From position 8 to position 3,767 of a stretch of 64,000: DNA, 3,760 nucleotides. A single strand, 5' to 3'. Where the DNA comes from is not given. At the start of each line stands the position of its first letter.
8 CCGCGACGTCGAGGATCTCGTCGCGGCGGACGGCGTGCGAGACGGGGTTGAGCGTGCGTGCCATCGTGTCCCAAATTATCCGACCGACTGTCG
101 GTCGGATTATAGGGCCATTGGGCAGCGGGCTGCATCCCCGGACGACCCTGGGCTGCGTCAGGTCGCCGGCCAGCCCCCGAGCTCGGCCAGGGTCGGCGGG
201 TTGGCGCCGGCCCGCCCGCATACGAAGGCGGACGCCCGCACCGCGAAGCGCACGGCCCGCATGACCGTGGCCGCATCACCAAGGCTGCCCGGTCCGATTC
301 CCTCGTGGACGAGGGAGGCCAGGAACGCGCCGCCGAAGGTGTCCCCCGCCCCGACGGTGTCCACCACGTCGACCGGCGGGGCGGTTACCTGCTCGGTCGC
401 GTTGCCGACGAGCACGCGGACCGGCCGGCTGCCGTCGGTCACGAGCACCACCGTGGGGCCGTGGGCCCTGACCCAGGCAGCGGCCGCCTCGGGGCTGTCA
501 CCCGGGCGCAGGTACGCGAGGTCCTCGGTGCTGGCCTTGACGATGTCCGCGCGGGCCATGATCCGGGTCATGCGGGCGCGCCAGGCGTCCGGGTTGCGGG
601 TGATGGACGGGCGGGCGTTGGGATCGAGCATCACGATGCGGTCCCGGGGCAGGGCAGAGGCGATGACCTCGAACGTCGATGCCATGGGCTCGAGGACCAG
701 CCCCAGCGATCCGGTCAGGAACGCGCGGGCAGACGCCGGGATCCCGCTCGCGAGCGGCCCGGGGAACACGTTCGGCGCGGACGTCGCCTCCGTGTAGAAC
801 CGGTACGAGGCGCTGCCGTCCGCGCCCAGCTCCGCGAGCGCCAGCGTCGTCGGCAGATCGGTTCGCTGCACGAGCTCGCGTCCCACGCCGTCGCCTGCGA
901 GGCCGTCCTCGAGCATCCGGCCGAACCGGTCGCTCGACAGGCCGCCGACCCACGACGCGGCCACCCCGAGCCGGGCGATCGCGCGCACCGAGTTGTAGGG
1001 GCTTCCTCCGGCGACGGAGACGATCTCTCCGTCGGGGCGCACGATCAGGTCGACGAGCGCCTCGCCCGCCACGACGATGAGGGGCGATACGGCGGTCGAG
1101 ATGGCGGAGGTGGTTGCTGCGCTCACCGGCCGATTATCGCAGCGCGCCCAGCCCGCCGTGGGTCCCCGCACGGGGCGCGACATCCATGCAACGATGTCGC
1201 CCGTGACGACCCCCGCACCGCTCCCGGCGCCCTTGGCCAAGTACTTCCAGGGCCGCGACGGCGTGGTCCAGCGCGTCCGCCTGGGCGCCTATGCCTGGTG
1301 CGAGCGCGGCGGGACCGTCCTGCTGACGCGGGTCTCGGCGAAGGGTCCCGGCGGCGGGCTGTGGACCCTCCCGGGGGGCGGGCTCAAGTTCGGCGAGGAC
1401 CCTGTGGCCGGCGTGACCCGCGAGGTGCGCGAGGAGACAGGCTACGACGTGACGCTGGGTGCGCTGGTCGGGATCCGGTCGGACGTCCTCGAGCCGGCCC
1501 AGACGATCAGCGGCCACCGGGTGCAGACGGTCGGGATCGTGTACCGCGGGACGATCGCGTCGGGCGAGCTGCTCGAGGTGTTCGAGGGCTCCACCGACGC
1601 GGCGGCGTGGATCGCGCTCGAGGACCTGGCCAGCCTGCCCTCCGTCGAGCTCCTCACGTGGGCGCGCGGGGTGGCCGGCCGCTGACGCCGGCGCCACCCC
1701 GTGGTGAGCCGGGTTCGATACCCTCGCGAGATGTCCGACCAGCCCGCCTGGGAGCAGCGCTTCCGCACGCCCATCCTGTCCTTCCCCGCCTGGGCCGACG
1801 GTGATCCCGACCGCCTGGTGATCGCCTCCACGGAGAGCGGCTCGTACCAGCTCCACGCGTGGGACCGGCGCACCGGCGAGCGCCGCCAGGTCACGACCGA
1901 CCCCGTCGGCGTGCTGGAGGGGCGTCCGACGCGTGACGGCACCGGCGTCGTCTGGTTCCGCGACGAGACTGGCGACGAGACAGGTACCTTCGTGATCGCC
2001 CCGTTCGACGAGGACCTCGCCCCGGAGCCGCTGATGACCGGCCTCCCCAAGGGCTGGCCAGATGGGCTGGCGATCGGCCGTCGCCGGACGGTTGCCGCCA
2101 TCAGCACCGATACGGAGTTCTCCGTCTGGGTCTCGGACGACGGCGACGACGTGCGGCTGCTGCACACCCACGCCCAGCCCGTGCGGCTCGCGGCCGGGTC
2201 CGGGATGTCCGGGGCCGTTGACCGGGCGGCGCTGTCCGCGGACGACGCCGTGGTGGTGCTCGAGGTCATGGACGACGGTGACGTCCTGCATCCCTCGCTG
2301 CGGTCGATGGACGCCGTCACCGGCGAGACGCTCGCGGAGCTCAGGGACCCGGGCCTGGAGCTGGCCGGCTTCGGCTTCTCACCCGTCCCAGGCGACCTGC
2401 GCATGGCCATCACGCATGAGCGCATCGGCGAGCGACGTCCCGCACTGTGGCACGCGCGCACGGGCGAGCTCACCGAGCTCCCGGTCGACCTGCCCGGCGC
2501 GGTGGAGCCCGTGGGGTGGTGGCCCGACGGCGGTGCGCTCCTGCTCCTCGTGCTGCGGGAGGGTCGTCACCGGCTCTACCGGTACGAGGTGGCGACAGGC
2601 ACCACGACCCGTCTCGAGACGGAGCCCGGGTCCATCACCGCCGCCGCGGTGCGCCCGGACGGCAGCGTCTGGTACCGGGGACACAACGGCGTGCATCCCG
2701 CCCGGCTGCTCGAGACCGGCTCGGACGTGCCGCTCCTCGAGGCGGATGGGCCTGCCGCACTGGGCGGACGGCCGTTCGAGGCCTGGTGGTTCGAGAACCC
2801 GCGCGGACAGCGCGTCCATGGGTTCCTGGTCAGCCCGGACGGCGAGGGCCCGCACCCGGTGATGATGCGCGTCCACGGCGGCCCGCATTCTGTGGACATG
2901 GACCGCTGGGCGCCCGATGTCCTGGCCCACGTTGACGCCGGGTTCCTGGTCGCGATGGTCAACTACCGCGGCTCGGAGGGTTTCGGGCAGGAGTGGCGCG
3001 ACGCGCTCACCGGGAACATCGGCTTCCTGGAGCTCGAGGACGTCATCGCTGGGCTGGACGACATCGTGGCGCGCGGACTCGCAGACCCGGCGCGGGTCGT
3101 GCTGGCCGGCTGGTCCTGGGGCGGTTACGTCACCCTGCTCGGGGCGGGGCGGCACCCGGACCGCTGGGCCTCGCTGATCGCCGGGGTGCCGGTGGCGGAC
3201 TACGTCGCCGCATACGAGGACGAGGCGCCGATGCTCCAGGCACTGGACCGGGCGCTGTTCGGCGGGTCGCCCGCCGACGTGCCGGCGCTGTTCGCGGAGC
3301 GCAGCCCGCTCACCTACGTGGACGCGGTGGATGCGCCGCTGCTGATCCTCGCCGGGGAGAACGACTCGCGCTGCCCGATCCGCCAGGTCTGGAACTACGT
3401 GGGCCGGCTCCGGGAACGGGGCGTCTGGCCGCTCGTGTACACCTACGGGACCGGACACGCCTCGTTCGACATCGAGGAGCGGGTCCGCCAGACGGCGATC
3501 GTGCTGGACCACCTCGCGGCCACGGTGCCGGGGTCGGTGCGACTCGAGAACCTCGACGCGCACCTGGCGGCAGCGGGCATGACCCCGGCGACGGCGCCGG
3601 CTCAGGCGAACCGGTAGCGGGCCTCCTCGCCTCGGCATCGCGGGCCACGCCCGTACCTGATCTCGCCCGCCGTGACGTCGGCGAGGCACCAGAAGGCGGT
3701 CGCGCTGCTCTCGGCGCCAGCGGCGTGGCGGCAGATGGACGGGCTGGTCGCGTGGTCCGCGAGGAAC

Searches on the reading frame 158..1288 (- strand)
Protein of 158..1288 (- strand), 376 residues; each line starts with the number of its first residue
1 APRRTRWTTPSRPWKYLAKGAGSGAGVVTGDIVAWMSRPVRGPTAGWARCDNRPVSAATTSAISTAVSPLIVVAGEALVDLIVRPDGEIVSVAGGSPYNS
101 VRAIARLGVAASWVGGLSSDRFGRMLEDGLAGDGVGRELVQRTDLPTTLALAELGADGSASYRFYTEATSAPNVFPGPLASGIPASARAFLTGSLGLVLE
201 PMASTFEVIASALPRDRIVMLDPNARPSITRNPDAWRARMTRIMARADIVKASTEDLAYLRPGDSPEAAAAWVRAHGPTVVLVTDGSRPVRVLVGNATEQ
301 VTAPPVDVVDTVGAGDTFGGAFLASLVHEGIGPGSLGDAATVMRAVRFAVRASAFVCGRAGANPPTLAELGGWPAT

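Call 47: search_protein_families(library=pfam, proteins=[window:158-1288:-], max_evalue=0.00001)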
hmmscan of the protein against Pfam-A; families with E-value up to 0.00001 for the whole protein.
window:158-1288:- (376 aa): 1 family
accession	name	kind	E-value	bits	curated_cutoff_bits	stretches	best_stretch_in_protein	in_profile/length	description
PF00294.29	PfkB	-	4.8e-38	131.6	25.8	1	70-365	3-298/302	pfkB family carbohydrate kinase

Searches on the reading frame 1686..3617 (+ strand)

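Call 47: search_protein_families(library=pfam, proteins=[window:1686-3617:+], max_evalue=0.00001)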
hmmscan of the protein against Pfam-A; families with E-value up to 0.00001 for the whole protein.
window:1686-3617:+ (643 aa): 5 families
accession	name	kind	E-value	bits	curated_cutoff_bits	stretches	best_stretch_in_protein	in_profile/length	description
PF00326.27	Peptidase_S9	-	5.5e-38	131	22.6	1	416-610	11-206/213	Prolyl oligopeptidase family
PF20434.5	BD-FAE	-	4.3e-10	39.9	26.8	1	385-567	8-207/215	BD-FAE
PF00561.26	Abhydrolase_1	-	9.1e-08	32.5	25.8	1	391-531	1-130/245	alpha/beta hydrolase fold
PF05448.18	AXE1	-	7.1e-06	25.4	21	0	369-490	61-197/321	Acetyl xylan esterase (AXE1)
PF02129.25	Peptidase_S15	-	7.6e-06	26.2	23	0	375-511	3-139/262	X-Pro dipeptidyl-peptidase (S15 family)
